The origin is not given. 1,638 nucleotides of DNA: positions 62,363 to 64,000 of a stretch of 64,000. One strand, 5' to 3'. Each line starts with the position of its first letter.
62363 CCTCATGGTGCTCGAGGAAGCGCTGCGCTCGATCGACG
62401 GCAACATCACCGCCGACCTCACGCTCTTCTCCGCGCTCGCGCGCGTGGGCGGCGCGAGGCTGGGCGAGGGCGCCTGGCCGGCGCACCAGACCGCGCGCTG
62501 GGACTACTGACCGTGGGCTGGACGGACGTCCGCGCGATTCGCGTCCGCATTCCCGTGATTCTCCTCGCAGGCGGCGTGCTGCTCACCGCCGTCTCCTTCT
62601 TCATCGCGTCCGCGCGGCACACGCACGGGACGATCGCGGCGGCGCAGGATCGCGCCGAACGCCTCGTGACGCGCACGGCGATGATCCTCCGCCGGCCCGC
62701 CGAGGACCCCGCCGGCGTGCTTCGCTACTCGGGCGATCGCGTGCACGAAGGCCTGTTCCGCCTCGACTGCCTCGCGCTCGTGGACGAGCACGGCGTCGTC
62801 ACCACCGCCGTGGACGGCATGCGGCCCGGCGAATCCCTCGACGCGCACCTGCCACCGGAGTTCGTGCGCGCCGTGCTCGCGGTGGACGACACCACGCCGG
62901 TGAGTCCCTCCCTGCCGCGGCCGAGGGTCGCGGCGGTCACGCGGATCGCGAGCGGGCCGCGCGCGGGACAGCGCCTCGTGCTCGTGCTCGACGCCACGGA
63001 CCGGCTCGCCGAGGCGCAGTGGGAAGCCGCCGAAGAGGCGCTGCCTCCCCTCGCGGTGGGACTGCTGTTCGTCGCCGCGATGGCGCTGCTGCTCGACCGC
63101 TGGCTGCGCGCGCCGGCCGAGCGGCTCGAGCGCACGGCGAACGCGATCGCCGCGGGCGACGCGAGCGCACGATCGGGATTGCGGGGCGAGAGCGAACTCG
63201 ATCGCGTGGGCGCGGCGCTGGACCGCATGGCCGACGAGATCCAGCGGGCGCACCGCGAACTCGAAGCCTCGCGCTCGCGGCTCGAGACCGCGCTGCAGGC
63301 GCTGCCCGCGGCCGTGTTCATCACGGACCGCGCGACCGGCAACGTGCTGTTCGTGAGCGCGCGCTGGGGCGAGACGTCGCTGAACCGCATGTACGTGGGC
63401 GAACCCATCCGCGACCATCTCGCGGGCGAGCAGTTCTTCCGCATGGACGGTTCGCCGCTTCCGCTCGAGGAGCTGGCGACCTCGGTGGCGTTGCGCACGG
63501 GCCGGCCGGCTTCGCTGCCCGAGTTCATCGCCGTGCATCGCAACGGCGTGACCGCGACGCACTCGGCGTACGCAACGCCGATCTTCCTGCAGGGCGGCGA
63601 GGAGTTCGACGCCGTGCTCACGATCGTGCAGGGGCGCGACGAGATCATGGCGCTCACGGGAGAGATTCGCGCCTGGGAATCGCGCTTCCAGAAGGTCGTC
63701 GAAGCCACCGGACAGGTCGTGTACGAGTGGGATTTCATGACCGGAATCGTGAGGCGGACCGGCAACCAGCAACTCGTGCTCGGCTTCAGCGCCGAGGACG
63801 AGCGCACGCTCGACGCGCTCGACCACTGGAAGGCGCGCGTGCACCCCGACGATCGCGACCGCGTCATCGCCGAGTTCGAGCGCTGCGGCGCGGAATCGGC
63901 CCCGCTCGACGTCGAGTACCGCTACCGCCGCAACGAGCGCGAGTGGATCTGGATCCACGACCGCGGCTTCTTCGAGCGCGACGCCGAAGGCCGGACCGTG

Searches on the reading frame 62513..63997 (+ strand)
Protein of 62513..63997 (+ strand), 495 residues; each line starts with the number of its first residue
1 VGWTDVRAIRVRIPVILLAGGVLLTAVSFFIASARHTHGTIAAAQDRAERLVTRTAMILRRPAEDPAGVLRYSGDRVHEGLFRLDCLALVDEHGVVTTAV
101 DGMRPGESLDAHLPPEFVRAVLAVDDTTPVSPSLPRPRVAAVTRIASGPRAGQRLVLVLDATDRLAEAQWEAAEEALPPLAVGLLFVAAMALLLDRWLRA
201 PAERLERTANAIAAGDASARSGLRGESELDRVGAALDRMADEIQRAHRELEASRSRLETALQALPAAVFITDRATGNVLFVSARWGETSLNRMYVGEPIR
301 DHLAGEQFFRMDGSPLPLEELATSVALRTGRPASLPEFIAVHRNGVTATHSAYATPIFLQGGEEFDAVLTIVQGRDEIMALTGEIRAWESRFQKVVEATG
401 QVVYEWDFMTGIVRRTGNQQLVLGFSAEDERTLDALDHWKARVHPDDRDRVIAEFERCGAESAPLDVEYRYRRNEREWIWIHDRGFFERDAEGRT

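Call 75: search_protein_families(library=pfam, proteins=[window:62513-63997:+], max_evalue=0.01)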
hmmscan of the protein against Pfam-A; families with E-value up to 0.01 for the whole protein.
window:62513-63997:+ (495 aa): 2 families
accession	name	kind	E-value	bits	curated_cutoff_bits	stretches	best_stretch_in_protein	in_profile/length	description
PF08447.18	PAS_3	-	1.5e-15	57.6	25.6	1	420-494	9-81/89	PAS fold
PF00672.30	HAMP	-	8.7e-08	32.8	25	1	196-244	4-52/53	HAMP domain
